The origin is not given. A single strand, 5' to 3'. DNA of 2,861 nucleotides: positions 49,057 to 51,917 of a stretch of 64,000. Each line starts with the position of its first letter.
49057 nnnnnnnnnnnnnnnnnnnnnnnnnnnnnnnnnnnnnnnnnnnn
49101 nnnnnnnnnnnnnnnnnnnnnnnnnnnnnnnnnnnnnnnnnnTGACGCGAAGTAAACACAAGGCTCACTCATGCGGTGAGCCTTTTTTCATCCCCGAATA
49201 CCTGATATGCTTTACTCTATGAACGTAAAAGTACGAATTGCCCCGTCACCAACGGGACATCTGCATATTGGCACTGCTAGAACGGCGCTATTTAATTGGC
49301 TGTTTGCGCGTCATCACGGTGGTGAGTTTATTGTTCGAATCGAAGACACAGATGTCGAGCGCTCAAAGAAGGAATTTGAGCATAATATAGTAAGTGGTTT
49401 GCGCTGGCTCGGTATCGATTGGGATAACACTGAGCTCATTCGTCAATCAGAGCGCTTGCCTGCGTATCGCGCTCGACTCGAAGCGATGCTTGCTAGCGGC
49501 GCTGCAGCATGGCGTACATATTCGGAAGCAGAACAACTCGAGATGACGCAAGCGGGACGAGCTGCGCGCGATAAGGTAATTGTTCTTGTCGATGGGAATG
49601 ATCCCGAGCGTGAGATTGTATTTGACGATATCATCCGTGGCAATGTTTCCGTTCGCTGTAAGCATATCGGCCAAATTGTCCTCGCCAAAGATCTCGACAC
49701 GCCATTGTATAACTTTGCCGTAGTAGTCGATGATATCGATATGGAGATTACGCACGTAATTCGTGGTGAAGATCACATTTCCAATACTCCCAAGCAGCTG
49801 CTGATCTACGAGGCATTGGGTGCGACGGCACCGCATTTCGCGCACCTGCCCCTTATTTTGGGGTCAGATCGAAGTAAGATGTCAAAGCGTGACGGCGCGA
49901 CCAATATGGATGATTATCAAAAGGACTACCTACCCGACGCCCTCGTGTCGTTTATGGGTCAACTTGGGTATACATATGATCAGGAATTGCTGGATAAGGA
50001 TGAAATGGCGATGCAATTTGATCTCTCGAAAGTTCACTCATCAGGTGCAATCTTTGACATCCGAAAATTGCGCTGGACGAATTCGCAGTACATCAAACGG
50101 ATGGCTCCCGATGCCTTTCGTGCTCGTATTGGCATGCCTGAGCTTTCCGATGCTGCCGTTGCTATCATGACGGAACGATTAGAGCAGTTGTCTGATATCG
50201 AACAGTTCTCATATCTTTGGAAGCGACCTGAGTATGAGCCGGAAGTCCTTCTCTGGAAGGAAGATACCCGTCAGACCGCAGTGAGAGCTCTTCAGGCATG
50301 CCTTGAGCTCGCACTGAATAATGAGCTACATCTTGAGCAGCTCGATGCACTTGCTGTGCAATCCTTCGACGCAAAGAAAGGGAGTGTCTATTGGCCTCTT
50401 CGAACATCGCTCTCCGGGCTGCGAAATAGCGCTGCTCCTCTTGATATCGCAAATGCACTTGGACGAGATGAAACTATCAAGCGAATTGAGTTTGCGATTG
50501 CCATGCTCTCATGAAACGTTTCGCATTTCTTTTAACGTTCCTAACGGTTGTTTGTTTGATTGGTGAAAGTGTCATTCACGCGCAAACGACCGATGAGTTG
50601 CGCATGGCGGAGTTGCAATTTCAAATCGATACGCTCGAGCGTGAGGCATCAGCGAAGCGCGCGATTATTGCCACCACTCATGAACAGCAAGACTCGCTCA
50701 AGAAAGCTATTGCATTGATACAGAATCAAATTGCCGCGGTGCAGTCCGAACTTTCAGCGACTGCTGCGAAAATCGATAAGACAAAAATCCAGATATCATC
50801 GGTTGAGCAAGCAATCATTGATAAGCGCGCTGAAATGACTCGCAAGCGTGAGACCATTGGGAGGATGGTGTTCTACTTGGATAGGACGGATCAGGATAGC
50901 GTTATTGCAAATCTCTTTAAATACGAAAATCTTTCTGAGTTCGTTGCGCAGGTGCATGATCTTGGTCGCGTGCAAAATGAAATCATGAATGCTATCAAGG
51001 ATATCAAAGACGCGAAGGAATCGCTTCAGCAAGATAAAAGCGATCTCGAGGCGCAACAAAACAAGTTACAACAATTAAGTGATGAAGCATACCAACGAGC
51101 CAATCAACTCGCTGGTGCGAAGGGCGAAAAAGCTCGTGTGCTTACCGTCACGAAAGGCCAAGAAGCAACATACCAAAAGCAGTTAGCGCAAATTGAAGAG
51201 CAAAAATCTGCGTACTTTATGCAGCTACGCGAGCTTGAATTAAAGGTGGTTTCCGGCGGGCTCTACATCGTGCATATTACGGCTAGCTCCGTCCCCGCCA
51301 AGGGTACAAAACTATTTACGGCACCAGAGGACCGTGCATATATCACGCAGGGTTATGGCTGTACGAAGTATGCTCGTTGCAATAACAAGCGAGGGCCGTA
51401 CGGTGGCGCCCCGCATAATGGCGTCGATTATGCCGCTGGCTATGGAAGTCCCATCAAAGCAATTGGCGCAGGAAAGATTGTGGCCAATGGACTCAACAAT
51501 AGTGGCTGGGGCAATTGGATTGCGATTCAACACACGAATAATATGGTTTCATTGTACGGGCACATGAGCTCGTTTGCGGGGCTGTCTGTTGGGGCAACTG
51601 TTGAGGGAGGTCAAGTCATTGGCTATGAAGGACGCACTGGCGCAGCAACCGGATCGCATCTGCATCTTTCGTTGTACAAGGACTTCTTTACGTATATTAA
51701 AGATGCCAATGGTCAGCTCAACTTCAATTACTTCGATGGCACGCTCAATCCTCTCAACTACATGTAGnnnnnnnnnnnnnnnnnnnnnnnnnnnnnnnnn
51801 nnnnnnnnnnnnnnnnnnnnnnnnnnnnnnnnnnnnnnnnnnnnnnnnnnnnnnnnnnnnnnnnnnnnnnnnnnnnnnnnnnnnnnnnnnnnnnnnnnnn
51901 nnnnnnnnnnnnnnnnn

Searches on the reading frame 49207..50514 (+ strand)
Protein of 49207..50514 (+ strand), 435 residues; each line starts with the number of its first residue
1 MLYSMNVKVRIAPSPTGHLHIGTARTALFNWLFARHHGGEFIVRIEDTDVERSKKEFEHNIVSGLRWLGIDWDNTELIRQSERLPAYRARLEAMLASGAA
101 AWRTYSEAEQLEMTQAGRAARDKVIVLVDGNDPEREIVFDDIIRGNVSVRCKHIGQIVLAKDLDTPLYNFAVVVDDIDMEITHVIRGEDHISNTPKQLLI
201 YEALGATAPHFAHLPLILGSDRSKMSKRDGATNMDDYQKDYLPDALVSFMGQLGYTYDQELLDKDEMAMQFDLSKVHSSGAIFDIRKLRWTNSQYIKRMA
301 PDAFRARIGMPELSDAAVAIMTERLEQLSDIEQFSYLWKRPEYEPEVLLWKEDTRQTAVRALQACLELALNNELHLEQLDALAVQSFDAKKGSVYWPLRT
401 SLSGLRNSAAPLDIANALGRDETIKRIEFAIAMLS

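Call 55: search_protein_families(library=pfam, proteins=[window:49207-50514:+], max_evalue=0.00001)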
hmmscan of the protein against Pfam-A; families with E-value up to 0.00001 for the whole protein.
window:49207-50514:+ (435 aa): 2 families
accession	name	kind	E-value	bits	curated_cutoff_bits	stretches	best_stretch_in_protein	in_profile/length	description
PF00749.27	tRNA-synt_1c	-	1.3e-81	274.4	23.4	2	131-290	150-314/314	tRNA synthetases class I (E and Q), catalytic domain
PF19269.4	Anticodon_2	-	3.3e-15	57.1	23.6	1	293-431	13-141/141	Anticodon binding domain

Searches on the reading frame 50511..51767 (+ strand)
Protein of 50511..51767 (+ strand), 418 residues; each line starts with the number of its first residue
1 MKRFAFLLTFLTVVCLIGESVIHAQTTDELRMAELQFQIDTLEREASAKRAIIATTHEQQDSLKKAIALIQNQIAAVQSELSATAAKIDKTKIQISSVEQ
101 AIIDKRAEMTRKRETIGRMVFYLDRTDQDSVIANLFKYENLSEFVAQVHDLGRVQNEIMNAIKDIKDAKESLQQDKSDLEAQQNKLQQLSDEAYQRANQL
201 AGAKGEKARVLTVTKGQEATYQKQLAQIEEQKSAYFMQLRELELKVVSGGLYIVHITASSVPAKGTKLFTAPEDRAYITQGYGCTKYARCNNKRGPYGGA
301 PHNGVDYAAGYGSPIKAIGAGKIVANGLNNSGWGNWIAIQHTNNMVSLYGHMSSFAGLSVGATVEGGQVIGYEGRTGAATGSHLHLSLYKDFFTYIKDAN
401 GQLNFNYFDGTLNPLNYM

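Call 55: search_protein_families(library=pfam, proteins=[window:50511-51767:+], max_evalue=0.00001)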
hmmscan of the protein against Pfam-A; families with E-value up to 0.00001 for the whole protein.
window:50511-51767:+ (418 aa): 1 family
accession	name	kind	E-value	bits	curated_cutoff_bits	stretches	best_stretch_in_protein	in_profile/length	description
PF01551.29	Peptidase_M23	-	1.8e-24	86.2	28.7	1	301-390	2-89/96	Peptidase family M23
